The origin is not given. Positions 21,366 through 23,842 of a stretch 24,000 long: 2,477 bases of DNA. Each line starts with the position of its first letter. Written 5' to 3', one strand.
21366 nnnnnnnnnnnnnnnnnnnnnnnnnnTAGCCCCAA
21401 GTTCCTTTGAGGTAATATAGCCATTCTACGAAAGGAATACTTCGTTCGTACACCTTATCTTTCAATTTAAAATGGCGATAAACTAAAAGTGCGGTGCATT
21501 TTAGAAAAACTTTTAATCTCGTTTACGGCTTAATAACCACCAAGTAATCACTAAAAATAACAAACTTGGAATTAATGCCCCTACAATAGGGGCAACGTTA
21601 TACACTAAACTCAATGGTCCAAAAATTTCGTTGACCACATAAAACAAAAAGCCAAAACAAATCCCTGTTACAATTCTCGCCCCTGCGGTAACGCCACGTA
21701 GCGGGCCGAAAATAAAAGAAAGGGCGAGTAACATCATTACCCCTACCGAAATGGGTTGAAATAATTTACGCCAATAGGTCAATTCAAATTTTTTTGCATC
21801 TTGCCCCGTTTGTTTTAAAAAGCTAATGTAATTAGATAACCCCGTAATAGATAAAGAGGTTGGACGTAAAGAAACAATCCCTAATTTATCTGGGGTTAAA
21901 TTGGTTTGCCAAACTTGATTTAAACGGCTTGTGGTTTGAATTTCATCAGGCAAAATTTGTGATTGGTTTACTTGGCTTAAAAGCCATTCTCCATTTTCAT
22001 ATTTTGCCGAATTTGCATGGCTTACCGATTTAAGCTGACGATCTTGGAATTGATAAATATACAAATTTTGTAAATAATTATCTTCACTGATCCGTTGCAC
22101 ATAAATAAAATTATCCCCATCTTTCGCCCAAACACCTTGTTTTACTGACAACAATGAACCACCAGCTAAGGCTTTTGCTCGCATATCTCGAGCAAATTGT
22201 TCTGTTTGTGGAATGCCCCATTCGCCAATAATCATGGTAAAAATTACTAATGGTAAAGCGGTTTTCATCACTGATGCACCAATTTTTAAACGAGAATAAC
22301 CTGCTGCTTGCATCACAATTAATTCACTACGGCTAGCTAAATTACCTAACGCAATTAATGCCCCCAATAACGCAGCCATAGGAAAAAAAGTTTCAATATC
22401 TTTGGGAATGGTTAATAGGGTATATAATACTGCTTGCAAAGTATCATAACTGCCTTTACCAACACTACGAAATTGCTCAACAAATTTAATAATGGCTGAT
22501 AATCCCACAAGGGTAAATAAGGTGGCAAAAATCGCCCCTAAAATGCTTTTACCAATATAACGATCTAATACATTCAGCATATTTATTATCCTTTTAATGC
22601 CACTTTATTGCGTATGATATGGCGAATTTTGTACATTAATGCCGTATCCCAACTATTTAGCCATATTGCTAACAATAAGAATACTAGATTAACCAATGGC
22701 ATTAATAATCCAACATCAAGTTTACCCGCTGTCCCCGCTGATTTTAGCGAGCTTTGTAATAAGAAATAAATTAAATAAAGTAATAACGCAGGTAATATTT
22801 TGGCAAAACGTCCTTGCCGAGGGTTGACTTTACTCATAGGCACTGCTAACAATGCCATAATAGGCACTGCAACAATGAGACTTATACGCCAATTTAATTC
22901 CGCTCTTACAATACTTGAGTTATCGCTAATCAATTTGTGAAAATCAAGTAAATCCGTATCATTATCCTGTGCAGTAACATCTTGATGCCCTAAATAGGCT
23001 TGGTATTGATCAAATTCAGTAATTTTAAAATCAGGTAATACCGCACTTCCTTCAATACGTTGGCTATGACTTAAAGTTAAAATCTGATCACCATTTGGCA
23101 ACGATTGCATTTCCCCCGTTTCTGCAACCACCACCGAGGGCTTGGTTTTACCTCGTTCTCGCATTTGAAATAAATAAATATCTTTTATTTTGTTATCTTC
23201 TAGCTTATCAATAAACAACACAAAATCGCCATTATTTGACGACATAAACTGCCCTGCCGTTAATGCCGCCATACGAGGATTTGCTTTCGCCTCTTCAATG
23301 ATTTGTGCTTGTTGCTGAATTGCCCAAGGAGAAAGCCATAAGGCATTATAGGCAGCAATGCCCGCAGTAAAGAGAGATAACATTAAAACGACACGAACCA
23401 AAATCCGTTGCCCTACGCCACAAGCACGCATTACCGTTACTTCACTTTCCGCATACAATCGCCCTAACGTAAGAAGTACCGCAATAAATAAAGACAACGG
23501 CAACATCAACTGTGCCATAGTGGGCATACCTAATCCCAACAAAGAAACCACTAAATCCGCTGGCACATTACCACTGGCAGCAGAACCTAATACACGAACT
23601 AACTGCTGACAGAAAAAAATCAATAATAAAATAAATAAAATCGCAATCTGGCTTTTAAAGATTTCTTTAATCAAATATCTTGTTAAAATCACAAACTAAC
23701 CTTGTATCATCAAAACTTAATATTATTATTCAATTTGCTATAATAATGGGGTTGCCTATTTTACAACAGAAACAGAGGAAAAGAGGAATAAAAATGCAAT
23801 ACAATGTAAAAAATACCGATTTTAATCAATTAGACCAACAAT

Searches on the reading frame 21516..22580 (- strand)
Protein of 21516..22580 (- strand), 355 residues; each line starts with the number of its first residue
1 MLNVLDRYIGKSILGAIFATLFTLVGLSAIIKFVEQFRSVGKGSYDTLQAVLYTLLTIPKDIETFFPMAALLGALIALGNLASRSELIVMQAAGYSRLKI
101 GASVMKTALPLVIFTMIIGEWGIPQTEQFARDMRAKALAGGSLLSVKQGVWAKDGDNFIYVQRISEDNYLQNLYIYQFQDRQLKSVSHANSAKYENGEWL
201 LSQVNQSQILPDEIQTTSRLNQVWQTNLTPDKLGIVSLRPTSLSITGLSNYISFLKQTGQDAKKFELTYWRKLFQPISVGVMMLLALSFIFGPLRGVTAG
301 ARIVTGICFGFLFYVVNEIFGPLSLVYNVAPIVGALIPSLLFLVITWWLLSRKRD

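Call 38: find_homologous_proteins(query=window:21516-22580:-, max_evalue=1e-60)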
Query window:21516-22580:- (355 aa): 3509 proteins with E <= 1e-60 among 8000 candidates; the best 120 are listed.
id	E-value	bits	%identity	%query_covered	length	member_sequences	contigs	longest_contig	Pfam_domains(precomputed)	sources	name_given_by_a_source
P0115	3.2e-223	758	98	100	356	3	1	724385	PF03739.20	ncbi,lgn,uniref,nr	ncbi:lipopolysaccharide export system permease protein [Volucribacter psittacicida]|uniref:Lipopolys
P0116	5.4e-201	685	87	100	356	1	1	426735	PF03739.20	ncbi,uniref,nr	ncbi:LPS export ABC transporter permease LptG [Conservatibacter flavescens]|uniref:Lipopolysaccharid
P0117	1.2e-196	671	63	100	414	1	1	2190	PF03739.20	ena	-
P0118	6.9e-195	665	85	100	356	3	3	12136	PF03739.20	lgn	-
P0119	2.8e-190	650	81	100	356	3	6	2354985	PF03739.20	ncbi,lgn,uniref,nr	ncbi:LPS export ABC transporter permease LptG [Basfia succiniciproducens]|uniref:Lipopolysaccharide 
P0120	3.4e-190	649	82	100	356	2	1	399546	PF03739.20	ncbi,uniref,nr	ncbi:LPS export ABC transporter permease LptG [Mannheimia massilioguelmaensis]|uniref:LPS export ABC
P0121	1.6e-188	644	81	100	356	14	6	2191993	PF03739.20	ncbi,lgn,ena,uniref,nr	ncbi:lipopolysaccharide export system permease LptG [Pasteurella canis]|uniref:Lipopolysaccharide ex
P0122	2.4e-188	643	80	100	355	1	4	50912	PF03739.20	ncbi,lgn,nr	ncbi:MAG: LPS export ABC transporter permease LptG [Pasteurellaceae bacterium]|nr:LPS export ABC tra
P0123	3.4e-188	643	80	100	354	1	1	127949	PF03739.20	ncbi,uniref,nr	ncbi:LPS export ABC transporter permease LptG [Bisgaard Taxon 10/6]|uniref:LPS export ABC transporte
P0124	3.8e-188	643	80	100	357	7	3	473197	PF03739.20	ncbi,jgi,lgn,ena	-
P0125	4.5e-188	642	80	100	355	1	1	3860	PF03739.20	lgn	-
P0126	9.9e-188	641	81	100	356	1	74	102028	PF03739.20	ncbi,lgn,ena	-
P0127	1.3e-187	641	80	100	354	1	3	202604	PF03739.20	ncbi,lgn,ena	-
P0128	1.5e-187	641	80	100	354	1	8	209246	PF03739.20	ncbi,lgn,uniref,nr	ncbi:LPS export ABC transporter permease LptG [Bisgaard Taxon 10/6]|uniref:LPS export ABC transporte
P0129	1.6e-187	641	80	100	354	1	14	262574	PF03739.20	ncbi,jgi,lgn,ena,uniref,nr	ncbi:LPS export ABC transporter permease LptG [Bisgaard Taxon 10/6]|uniref:LPS export ABC transporte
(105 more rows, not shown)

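Call 39: find_encoding_contigs(protein=P0115, flank=10000, max_places=3)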
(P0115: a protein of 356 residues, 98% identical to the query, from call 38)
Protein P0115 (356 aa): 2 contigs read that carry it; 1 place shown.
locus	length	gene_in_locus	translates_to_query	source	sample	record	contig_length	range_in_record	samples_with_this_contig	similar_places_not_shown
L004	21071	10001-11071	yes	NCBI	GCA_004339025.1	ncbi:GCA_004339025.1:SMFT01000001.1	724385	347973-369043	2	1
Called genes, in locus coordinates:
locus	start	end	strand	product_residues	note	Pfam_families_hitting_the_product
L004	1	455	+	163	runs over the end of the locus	PF02674:Colicin_V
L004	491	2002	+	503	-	PF13522:GATase_6, PF13537:GATase_7, PF00156:Pribosyltran (weak)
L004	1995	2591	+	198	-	PF02441:Flavoprotein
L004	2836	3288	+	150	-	PF04284:DUF441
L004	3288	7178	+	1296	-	PF00270:DEAD, PF13245:AAA_19 (faint), PF13401:AAA_22 (faint), PF00271:Helicase_C, PF21010:HA2_C, PF07717:OB_NTP_bind, PF11898:DUF3418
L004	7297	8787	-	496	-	PF02789:Peptidase_M17_N, PF00883:Peptidase_M17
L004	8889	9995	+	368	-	PF03739:LptF_LptG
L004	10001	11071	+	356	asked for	PF03739:LptF_LptG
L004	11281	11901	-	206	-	PF27265:YidX_N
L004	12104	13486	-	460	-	PF02321:OEP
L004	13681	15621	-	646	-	PF00005:ABC_tran, PF02463:SMC_N (faint), PF13304:AAA_21 (faint), PF12704:MacB_PCD, PF02687:FtsX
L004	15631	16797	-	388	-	PF25917:BSH_RND, PF25919:BSH_CusB (weak), PF25973:BSH_CzcB, PF25984:BSH_YknX, PF25994:HH_AprE (weak), PF25876:HH_MFP_RND (weak), PF25990:Beta-barrel_YknX (weak), PF25967:RND-MFP_C, +3 more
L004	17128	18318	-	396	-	PF00155:Aminotran_1_2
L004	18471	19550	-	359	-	PF02222:ATP-grasp, PF17769:PurK_C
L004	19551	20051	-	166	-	PF00731:AIRC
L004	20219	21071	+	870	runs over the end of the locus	PF17900:Peptidase_M1_N, PF01433:Peptidase_M1, PF11940:DUF3458, PF17432:DUF3458_C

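Call 40: find_encoding_contigs(protein=P0116, flank=10000, max_places=2)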
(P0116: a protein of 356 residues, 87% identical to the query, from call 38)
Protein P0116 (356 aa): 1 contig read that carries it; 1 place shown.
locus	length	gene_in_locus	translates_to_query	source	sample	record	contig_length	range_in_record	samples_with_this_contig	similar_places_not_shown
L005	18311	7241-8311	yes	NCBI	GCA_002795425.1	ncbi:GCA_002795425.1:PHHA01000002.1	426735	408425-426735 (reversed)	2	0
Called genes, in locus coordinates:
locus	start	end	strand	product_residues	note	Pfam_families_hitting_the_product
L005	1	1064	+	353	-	PF03797:Autotransporter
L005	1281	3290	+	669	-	PF05496:RuvB_N (faint), PF13177:DNA_pol3_delta2, PF00004:AAA, PF07724:AAA_2 (faint), PF07728:AAA_5 (faint), PF22608:DNAX_ATPase_lid, PF12169:DNA_pol3_gamma3, PF12170:DNA_pol3_tau_5, +2 more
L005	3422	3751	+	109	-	PF02575:YbaB_DNA_bd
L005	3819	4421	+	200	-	PF21176:RecR_HhH, PF02132:RecR_ZnF (weak), PF01751:Toprim, PF13662:Toprim_4, PF21175:RecR_C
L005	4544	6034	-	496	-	PF02789:Peptidase_M17_N, PF00883:Peptidase_M17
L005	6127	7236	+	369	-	PF03739:LptF_LptG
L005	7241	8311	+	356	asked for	PF03739:LptF_LptG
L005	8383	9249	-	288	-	PF09313:TehB-like, PF03848:TehB, PF13489:Methyltransf_23, PF05175:MTS, PF08241:Methyltransf_11, PF08242:Methyltransf_12 (weak), PF13649:Methyltransf_25, PF13847:Methyltransf_31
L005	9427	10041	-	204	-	PF00677:Lum_binding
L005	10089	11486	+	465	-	PF03023:MurJ, PF01554:MatE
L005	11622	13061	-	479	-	PF00224:PK, PF02887:PK_C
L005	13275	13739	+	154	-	PF00300:His_Phos_1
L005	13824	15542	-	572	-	PF00999:Na_H_Exchanger, PF02254:TrkA_N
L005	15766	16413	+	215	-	PF13417:GST_N_3, PF13409:GST_N_2, PF04399:Glutaredoxin2_C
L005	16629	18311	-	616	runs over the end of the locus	PF13292:DXP_synthase_N, PF00676:E1_dh (weak), PF02775:TPP_enzyme_C (faint), PF02779:Transket_pyr, PF02780:Transketolase_C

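Call 54: search_protein_families(library=pfam, proteins=[L004:11284-11901:-], max_evalue=0.01)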
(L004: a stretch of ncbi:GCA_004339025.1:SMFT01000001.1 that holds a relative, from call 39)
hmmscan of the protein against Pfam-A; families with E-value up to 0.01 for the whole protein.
L004:11284-11901:- (206 aa): 0 families

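Call 62: search_protein_families(library=pfam, proteins=[window:21516-22580:-], max_evalue=0.00001)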
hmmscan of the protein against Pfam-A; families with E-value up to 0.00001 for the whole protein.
window:21516-22580:- (355 aa): 1 family
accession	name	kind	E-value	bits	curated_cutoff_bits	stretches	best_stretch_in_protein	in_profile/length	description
PF03739.19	LptF_LptG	-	2.4e-91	306.8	27.9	1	7-352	1-353/353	Lipopolysaccharide export system permease LptF/LptG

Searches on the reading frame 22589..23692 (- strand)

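Call 62: search_protein_families(library=pfam, proteins=[window:22589-23692:-], max_evalue=0.00001)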
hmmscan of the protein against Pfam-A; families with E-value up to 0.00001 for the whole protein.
window:22589-23692:- (368 aa): 1 family
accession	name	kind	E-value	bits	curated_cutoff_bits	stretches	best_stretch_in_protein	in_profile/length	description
PF03739.19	LptF_LptG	-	1.9e-74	251.3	27.9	1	5-345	1-350/353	Lipopolysaccharide export system permease LptF/LptG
